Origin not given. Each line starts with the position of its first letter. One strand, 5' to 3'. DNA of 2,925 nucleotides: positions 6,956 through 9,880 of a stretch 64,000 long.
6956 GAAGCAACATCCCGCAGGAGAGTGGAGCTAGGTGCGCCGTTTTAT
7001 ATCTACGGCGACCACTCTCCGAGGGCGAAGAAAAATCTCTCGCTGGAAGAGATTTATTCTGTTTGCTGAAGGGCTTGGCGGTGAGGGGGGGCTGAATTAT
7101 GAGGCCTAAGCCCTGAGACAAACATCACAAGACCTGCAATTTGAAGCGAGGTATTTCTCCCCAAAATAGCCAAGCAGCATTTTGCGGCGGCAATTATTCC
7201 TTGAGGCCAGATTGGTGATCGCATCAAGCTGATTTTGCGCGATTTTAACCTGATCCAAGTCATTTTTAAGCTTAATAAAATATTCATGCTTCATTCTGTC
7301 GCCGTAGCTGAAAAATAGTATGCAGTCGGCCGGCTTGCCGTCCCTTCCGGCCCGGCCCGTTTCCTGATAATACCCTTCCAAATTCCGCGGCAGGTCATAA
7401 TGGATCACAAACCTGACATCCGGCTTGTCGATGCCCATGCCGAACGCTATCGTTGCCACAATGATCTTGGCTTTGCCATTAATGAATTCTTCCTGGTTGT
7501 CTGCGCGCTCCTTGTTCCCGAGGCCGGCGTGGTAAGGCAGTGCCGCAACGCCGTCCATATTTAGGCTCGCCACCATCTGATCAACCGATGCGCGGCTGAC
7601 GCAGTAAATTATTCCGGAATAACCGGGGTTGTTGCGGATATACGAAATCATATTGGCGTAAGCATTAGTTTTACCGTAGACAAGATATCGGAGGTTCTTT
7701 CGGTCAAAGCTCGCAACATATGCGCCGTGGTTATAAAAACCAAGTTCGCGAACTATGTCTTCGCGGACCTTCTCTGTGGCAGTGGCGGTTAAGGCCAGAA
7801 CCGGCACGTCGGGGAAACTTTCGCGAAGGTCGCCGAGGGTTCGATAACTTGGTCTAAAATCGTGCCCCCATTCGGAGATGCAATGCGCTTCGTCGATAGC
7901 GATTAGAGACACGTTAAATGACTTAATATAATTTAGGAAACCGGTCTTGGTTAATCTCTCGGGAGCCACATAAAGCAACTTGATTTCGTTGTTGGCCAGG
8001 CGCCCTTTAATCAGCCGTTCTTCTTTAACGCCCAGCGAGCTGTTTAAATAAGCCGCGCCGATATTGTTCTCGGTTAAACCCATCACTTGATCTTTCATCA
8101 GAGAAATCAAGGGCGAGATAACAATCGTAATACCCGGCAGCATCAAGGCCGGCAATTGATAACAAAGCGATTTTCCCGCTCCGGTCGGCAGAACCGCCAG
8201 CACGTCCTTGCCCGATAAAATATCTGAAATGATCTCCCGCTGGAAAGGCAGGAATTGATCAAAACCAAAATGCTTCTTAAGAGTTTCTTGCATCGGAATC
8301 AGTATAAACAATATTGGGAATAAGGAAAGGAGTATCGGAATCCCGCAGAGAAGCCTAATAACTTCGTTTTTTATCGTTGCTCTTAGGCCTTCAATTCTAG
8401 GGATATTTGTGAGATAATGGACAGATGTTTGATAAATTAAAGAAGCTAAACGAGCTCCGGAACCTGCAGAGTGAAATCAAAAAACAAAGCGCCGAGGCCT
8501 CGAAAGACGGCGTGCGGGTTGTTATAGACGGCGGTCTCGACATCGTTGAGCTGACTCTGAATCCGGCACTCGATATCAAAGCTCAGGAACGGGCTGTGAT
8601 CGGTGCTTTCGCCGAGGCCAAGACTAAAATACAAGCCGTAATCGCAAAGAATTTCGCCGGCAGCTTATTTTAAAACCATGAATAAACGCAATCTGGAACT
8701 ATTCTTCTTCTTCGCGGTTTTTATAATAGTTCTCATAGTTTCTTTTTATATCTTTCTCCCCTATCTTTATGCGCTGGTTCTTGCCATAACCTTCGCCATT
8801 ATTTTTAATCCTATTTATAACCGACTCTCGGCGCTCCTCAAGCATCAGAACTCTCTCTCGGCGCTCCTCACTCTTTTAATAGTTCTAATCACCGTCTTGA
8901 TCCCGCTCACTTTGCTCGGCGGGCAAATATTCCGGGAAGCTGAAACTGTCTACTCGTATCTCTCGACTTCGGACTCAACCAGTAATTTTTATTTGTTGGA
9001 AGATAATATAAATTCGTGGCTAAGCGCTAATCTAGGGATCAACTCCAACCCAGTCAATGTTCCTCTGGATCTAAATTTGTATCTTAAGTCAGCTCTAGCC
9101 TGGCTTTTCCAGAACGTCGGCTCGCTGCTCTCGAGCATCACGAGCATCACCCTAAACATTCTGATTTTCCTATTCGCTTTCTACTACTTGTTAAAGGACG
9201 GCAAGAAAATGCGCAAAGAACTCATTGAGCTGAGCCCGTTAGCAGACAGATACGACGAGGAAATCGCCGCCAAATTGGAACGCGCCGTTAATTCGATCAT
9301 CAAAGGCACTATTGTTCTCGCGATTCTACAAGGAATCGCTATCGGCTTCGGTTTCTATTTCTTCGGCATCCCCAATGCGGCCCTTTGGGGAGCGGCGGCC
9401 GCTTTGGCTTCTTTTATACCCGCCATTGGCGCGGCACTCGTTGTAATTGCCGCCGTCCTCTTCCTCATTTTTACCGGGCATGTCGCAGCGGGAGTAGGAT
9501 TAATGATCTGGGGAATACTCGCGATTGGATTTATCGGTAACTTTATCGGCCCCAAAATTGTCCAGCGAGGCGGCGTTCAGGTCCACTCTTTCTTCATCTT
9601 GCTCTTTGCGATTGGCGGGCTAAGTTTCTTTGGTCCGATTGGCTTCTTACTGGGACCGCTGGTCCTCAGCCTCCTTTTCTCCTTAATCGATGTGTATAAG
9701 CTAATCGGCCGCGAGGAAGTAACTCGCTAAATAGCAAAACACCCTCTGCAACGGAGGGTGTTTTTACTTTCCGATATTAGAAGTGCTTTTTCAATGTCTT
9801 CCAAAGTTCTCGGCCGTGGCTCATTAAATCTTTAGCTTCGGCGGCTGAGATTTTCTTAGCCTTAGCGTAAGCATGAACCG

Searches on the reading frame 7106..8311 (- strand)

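Call 78: search_protein_families(library=pfam, proteins=[window:7106-8311:-], max_evalue=0.00001)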
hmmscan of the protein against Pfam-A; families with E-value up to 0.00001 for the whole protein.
window:7106-8311:- (401 aa): 4 families
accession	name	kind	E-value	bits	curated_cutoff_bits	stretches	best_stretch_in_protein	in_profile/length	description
PF00270.35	DEAD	-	3.7e-32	111.8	26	1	22-183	2-165/167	DEAD/DEAH box helicase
PF00271.37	Helicase_C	-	9.5e-23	81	23.5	1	221-325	6-110/110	Helicase conserved C-terminal domain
PF16124.10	RecQ_Zn_bind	-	8e-14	52.6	25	1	336-399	1-66/66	RecQ zinc-binding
PF04851.21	ResIII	-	2e-06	28.2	22.5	0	22-178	6-162/164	Type III restriction enzyme, res subunit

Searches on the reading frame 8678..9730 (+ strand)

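Call 78: search_protein_families(library=pfam, proteins=[window:8678-9730:+], max_evalue=0.00001)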
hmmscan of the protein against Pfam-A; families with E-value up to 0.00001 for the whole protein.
window:8678-9730:+ (350 aa): 1 family
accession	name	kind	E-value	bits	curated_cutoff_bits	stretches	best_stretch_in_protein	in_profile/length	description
PF01594.21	AI-2E_transport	-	5.6e-48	164.2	34.3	1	13-340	4-326/327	AI-2E family transporter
